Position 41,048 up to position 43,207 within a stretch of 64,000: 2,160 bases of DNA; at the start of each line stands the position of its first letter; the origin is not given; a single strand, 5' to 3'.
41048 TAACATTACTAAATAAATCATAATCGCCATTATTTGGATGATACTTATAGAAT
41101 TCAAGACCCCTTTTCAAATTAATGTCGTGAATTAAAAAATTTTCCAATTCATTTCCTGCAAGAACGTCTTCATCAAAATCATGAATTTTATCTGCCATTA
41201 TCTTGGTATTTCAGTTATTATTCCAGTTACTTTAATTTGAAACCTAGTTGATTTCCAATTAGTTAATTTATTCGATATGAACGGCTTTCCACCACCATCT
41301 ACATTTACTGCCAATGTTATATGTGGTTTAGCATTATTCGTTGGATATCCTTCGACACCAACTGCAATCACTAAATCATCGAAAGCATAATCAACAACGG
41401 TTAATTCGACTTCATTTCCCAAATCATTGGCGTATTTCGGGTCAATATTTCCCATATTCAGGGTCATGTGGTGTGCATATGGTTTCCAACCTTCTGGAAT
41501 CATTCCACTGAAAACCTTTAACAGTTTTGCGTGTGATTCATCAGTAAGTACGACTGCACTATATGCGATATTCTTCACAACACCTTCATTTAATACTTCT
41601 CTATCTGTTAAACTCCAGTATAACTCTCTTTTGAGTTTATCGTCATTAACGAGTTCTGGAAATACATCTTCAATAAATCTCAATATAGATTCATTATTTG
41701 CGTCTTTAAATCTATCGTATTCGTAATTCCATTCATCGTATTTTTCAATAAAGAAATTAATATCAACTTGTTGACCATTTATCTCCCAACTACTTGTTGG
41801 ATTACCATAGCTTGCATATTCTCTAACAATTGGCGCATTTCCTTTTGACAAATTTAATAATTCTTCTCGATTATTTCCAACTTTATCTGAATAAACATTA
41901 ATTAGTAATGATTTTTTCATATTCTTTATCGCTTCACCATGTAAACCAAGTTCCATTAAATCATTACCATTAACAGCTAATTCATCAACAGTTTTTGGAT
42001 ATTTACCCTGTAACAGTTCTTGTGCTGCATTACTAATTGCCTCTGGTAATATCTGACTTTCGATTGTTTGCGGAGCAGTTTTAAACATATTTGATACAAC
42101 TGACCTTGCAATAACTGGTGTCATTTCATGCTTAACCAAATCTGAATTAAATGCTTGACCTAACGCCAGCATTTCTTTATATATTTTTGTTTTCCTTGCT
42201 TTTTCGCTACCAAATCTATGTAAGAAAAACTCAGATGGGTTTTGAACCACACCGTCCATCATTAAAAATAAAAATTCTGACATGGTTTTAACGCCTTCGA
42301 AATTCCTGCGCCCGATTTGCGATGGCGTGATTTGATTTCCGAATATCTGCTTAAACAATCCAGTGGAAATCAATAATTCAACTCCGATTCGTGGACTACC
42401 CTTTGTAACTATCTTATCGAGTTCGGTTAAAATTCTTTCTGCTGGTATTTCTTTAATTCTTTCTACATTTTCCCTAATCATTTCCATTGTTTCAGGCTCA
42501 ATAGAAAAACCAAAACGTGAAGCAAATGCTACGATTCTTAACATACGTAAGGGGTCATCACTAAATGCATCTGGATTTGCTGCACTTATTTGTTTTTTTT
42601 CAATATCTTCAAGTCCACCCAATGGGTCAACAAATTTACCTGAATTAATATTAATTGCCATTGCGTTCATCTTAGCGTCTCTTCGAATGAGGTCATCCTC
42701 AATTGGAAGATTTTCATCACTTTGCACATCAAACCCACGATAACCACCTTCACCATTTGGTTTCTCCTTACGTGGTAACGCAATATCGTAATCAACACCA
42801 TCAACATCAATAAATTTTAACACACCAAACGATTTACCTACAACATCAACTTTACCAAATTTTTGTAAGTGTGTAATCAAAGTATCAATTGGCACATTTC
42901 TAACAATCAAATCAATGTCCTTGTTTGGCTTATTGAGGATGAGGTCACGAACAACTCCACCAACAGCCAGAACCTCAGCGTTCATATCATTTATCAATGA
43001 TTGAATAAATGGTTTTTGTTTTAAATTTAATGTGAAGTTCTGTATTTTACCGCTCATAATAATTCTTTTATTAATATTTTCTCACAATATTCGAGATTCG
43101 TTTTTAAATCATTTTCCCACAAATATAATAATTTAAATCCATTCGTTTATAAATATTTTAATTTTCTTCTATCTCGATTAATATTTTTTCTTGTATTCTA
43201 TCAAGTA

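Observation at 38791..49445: Candidate undescribed system: late-expressed block of RNA-repair, kinase and ADP-ribosyltransferase polyproteins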

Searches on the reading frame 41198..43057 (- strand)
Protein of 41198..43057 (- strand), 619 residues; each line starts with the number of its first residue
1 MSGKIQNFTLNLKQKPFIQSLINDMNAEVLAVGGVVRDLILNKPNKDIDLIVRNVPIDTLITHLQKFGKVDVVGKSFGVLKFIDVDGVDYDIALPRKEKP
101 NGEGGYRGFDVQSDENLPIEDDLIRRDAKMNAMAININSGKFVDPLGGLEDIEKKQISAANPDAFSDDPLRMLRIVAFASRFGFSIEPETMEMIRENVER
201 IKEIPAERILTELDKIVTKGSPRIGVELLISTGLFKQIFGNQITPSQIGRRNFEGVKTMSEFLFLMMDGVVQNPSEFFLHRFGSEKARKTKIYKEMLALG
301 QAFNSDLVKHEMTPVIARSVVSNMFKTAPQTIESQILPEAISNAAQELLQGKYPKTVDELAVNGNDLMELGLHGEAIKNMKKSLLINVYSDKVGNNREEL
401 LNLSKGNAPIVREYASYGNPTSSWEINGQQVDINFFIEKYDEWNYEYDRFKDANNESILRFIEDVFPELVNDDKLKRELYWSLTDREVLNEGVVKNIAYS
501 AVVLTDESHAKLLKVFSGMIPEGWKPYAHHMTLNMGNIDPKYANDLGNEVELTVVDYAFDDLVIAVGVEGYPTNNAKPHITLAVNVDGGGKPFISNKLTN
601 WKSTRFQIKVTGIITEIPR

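Call 4: search_protein_families(library=pfam, proteins=[window:41198-43057:-], max_evalue=0.1)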
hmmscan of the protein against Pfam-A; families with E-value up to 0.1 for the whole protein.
window:41198-43057:- (619 aa): 4 families
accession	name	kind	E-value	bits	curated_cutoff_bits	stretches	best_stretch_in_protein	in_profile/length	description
PF01743.26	PolyA_pol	-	5.6e-20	72.4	23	1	32-157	4-125/126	Poly A polymerase head domain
PF12627.12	PolyA_pol_RNAbd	-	3e-18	65.8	22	1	183-239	1-57/64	Probable RNA and SrmB- binding site of polymerase A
PF08302.16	tRNA_lig_CPD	-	0.00038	20.4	23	1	521-603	135-221/250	Fungal tRNA ligase phosphodiesterase domain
PF13735.12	tRNA_NucTran2_2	-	0.0013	19.1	27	1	273-402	22-147/149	tRNA nucleotidyltransferase domain 2 putative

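Call 5: search_protein_families(library=phrogs, proteins=[window:41198-43057:-], max_evalue=0.001)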
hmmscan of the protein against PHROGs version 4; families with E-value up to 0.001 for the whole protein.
window:41198-43057:- (619 aa): 4 families
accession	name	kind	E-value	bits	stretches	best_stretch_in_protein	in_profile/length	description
phrog_2244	-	DNA, RNA and nucleotide metabolism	9.8e-56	190.9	1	28-244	4-210/392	tRNA nucleotidyltransferase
phrog_24229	-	DNA, RNA and nucleotide metabolism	2e-23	84.1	1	25-218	2-206/245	tRNA nucleotidyltransferase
phrog_1614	-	DNA, RNA and nucleotide metabolism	8.3e-06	26.7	1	27-66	35-77/268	nucleotidyltransferase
phrog_36523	-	unknown function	1.3e-05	26.2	1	498-603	3-108/134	-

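Call 10: search_dna_similar(query=window:41198-43057:-, collection=phages, mode=protein, max_rows=30)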
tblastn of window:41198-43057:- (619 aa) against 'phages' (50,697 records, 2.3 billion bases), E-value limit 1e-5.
Records with a match: 490; places in all: 493; records where one place covers at least 80% of the query: 0.
Best place of each record, by identity: <60% 490.
By first word of the organism name: Vibrio 91; Escherichia 50; Erwinia 43; Klebsiella 38; Aeromonas 36; Salmonella 30; Bacteriophage 23; Cronobacter 21; Caulobacter 13; Pectobacterium 12; and 44 more.
By host as written in the record: - 96; Klebsiella pneumoniae 17; Cronobacter sakazakii 16; Erwinia amylovora 14; Aeromonas salmonicida 14; Caulobacter vibrioides CB15 13; Escherichia coli 11; Aeromonas hydrophila 9; and 164 more.
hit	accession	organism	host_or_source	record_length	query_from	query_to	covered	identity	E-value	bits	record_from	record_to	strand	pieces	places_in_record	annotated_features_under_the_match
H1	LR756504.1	uncultured phage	metagenomic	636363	27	402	61%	38.5%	3e-57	215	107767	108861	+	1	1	record has no annotation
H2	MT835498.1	Bacteriophage sp.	human fecal samples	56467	17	407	63%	27.8%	2e-17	93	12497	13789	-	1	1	record has no annotation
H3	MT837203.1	Bacteriophage sp.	human fecal samples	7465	17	370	57%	29.6%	3e-28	126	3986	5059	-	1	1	record has no annotation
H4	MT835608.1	Bacteriophage sp.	human fecal samples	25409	22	375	57%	27.4%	5e-15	85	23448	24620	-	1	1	record has no annotation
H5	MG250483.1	Aeromonas phage Ah1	Aeromonas hydrophila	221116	29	361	54%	28.3%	3e-25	117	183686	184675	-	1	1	cca: multifunctional CCA protein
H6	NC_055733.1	Aeromonas phage Ah1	Aeromonas hydrophila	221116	29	361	54%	28.3%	3e-25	117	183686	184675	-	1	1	cca: tRNA nucleotidyltransferase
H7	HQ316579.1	Vibrio phage helene 12B3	Vibrio splendidus 12B3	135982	10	335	53%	28.8%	2e-16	90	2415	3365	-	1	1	hypothetical protein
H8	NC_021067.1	Vibrio phage helene 12B3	Vibrio splendidus 12B3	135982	10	335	53%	28.8%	2e-16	90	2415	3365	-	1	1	tRNA nucleotidyltransferase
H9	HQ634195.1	Vibrio phage eugene 12A10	Vibrio sp. 12A10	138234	10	333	52%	29.0%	1e-16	90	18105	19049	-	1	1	tRNA nucleotidyltransferase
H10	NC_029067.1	Vibrio phage eugene 12A10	Vibrio sp. 12A10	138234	10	333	52%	29.0%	1e-16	90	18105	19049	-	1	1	tRNA nucleotidyltransferase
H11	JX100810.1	Caulobacter phage CcrColossus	Caulobacter crescentus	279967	3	382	61%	24.2%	5e-7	59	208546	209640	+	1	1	putative tRNA nucleotidyl transferase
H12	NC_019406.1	Caulobacter phage CcrColossus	Caulobacter crescentus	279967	3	382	61%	24.2%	5e-7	59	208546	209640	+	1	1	tRNA nucleotidyltransferase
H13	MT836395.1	Bacteriophage sp.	human fecal samples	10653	18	276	42%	35.5%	1e-29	131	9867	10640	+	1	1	record has no annotation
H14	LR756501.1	uncultured phage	metagenomic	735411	27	348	52%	28.0%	9e-19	97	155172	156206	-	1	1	record has no annotation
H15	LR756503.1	uncultured phage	metagenomic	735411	27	348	52%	28.0%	9e-19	97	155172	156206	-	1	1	record has no annotation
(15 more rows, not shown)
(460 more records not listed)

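Call 104: get_annotated_region(hit=H1, flank=10000)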
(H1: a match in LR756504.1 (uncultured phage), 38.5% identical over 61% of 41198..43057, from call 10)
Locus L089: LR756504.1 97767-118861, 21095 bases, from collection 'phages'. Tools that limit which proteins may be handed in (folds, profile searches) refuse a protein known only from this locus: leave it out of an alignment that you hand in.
description: uncultured phage genome assembly, chromosome: 1.
organism: uncultured phage (NCBI taxid 278008)
taxonomy: Viruses; environmental samples
host: -; source: metagenomic; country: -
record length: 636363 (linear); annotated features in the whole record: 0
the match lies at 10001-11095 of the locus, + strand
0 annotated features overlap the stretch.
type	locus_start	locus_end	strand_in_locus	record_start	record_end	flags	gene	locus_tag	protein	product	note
